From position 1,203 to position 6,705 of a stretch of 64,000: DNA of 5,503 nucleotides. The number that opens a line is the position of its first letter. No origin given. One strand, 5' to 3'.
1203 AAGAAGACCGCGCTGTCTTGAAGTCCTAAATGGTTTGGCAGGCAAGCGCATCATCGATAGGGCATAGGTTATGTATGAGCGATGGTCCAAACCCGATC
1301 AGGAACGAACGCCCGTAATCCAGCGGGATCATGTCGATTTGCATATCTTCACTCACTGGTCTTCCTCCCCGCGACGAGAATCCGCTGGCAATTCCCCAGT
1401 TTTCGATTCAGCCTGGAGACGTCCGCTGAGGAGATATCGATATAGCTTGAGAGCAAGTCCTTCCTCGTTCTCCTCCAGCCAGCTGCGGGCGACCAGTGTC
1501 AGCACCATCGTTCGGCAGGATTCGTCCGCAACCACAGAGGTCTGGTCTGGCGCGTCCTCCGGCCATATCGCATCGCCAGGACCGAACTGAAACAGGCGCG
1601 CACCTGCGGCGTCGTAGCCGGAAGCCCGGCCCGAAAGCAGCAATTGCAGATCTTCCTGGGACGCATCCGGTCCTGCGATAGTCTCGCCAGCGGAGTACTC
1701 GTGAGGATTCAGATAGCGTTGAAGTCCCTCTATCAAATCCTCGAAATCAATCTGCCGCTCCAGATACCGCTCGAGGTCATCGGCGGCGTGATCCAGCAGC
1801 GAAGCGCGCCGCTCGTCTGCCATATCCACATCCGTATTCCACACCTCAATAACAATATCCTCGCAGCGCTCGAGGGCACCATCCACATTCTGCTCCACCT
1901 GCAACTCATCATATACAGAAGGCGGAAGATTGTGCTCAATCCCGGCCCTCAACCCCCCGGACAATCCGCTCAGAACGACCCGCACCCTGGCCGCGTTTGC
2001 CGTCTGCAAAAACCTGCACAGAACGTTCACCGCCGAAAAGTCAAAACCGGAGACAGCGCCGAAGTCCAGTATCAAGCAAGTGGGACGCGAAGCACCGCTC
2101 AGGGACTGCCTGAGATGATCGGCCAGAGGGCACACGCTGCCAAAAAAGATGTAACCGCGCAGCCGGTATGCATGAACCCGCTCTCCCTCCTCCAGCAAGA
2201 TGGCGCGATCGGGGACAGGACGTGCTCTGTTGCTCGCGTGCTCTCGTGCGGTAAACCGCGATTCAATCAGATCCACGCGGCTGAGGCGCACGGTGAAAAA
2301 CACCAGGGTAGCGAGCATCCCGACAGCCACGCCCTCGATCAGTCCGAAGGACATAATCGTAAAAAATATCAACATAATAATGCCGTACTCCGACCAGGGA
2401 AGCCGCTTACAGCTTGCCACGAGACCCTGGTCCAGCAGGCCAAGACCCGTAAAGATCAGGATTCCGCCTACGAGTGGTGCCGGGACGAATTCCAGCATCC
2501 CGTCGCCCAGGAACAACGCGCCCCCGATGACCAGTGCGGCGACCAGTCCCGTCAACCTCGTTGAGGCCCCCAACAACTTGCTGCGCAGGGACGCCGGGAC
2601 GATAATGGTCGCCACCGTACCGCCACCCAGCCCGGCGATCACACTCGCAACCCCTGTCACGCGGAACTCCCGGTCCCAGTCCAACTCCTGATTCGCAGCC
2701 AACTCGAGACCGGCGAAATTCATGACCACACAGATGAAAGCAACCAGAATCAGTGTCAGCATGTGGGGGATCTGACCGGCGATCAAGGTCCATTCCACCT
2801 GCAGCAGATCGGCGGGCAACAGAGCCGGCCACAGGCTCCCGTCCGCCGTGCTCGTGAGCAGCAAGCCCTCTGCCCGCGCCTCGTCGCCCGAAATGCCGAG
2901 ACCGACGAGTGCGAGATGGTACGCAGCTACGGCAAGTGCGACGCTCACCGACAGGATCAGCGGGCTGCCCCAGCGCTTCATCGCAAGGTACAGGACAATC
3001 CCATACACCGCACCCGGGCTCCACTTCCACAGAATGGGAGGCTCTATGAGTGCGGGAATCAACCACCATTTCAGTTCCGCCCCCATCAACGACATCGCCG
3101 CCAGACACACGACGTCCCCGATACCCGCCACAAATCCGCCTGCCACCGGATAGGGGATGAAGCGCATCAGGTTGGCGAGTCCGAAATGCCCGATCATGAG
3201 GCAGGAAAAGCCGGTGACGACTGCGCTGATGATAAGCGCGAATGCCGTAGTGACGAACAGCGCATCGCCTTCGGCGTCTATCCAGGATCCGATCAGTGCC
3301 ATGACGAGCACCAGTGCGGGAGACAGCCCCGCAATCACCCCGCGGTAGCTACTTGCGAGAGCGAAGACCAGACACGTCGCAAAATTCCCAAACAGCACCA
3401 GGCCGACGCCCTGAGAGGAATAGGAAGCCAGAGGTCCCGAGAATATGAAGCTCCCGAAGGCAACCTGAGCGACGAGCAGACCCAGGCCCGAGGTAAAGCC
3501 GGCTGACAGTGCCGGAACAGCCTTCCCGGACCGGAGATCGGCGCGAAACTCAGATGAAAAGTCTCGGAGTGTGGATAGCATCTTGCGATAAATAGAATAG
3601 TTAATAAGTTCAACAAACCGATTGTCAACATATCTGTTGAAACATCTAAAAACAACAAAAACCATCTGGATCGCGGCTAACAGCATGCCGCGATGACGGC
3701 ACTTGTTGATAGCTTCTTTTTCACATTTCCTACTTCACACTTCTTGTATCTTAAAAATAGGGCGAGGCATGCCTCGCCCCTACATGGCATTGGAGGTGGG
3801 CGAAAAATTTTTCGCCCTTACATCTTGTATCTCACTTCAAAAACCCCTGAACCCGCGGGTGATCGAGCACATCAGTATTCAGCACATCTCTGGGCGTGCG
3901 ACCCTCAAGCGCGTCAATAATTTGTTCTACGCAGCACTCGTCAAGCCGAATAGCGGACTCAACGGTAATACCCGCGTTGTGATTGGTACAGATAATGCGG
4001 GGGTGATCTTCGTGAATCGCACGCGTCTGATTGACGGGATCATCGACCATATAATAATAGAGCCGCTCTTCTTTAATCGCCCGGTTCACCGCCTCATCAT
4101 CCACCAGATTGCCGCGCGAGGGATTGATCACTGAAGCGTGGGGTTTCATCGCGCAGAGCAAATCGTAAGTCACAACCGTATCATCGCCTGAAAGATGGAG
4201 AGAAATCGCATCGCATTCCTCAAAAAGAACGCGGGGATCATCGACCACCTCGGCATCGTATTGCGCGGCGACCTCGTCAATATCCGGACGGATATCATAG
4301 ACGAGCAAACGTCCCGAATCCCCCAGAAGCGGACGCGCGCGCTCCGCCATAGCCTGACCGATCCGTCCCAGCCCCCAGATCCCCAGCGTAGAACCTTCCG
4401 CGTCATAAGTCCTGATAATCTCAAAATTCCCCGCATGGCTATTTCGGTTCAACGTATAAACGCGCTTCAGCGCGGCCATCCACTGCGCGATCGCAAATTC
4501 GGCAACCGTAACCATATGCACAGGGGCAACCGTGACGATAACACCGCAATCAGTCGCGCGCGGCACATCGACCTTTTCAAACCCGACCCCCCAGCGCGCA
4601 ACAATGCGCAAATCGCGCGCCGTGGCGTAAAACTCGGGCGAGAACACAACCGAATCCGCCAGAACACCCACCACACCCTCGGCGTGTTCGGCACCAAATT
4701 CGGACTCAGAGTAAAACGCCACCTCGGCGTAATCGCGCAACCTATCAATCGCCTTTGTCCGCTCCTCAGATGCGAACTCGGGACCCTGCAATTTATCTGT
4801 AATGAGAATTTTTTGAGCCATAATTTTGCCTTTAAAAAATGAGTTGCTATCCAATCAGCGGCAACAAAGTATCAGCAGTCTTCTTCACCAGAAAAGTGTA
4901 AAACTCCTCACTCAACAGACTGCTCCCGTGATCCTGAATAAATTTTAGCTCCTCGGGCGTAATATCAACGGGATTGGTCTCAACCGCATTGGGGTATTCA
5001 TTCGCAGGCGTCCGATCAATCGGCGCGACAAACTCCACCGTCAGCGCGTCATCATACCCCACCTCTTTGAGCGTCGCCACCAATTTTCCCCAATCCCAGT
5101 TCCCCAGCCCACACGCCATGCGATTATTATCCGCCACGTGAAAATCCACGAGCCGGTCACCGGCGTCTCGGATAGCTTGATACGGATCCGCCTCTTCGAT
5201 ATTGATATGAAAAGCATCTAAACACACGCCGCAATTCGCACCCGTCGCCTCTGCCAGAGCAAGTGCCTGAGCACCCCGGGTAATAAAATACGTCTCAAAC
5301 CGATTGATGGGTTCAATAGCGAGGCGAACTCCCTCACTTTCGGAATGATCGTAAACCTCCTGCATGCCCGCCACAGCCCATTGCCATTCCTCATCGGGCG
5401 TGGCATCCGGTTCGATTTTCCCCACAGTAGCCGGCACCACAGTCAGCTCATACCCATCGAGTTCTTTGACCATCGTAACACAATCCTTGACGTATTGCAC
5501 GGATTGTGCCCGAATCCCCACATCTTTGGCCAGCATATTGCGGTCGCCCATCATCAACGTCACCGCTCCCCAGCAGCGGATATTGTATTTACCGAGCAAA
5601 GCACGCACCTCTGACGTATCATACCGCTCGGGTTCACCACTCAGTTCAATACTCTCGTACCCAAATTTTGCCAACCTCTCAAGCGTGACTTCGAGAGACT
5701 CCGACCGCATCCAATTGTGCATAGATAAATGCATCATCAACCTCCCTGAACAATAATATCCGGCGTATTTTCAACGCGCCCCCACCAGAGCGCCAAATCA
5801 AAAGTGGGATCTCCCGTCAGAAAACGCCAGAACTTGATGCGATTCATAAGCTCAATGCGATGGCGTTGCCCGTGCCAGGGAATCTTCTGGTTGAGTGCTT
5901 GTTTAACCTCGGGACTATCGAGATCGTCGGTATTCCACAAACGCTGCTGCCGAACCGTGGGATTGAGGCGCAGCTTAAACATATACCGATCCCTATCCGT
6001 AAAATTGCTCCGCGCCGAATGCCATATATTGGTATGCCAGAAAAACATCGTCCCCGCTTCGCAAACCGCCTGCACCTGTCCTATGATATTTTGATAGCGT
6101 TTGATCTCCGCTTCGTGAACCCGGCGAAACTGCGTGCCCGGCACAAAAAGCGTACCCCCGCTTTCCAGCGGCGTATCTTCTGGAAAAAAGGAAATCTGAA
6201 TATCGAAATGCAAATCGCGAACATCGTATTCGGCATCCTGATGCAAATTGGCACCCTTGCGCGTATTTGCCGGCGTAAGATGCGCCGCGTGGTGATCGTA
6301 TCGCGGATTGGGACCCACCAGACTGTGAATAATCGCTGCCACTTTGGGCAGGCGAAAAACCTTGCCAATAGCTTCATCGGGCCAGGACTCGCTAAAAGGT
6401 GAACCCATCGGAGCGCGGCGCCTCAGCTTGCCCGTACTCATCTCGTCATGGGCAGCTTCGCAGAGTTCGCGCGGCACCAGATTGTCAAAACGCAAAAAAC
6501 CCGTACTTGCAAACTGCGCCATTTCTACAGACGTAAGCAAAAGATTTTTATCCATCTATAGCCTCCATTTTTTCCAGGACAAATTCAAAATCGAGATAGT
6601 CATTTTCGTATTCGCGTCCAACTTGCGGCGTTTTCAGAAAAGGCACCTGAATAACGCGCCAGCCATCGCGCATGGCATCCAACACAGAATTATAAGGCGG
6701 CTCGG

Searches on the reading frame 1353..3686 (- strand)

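Call 35: search_protein_families(library=pfam, proteins=[window:1353-3686:-], max_evalue=0.00001)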
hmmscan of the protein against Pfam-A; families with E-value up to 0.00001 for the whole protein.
window:1353-3686:- (777 aa): 3 families
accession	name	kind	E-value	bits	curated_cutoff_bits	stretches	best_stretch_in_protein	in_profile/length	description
PF00916.26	Sulfate_transp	-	8.1e-18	64.8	23.2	1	97-438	33-378/380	Sulfate permease family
PF01740.26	STAS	-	2.2e-09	37.4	22.6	1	498-580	4-85/106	STAS domain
PF13466.11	STAS_2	-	7.6e-06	26.5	29.2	0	523-581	13-72/80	STAS domain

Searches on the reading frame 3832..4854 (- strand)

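Call 35: search_protein_families(library=pfam, proteins=[window:3832-4854:-], max_evalue=0.00001)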
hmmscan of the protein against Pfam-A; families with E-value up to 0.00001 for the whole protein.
window:3832-4854:- (340 aa): 2 families
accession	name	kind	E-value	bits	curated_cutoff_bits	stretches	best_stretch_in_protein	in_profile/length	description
PF02826.25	2-Hacid_dh_C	-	3e-25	89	25.1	1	123-294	2-178/178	D-isomer specific 2-hydroxyacid dehydrogenase, NAD binding domain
PF00389.36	2-Hacid_dh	-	1.5e-13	51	24.6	1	32-326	8-134/134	D-isomer specific 2-hydroxyacid dehydrogenase, catalytic domain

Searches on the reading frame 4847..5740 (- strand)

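Call 35: search_protein_families(library=pfam, proteins=[window:4847-5740:-], max_evalue=0.00001)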
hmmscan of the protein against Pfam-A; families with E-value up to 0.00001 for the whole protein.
window:4847-5740:- (297 aa): 1 family
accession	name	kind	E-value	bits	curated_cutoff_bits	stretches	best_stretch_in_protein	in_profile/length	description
PF01261.30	AP_endonuc_2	-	2.2e-38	132.8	31.1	1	20-269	1-247/249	Xylose isomerase-like TIM barrel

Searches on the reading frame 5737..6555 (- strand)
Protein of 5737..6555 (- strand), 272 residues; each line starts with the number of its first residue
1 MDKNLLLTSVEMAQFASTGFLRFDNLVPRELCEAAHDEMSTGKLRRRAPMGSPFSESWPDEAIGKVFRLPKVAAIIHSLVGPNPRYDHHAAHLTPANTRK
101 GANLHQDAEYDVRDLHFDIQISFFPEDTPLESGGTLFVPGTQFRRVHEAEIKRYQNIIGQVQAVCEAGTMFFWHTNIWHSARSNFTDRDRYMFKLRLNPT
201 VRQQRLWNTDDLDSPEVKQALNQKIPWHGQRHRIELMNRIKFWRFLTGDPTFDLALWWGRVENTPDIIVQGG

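Call 35: search_protein_families(library=pfam, proteins=[window:5737-6555:-], max_evalue=0.00001)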
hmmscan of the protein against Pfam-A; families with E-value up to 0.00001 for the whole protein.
window:5737-6555:- (272 aa): 1 family
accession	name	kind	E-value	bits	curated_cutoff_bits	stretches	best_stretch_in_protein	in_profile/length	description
PF05721.19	PhyH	-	1.2e-12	49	22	1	19-190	5-211/213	Phytanoyl-CoA dioxygenase (PhyH)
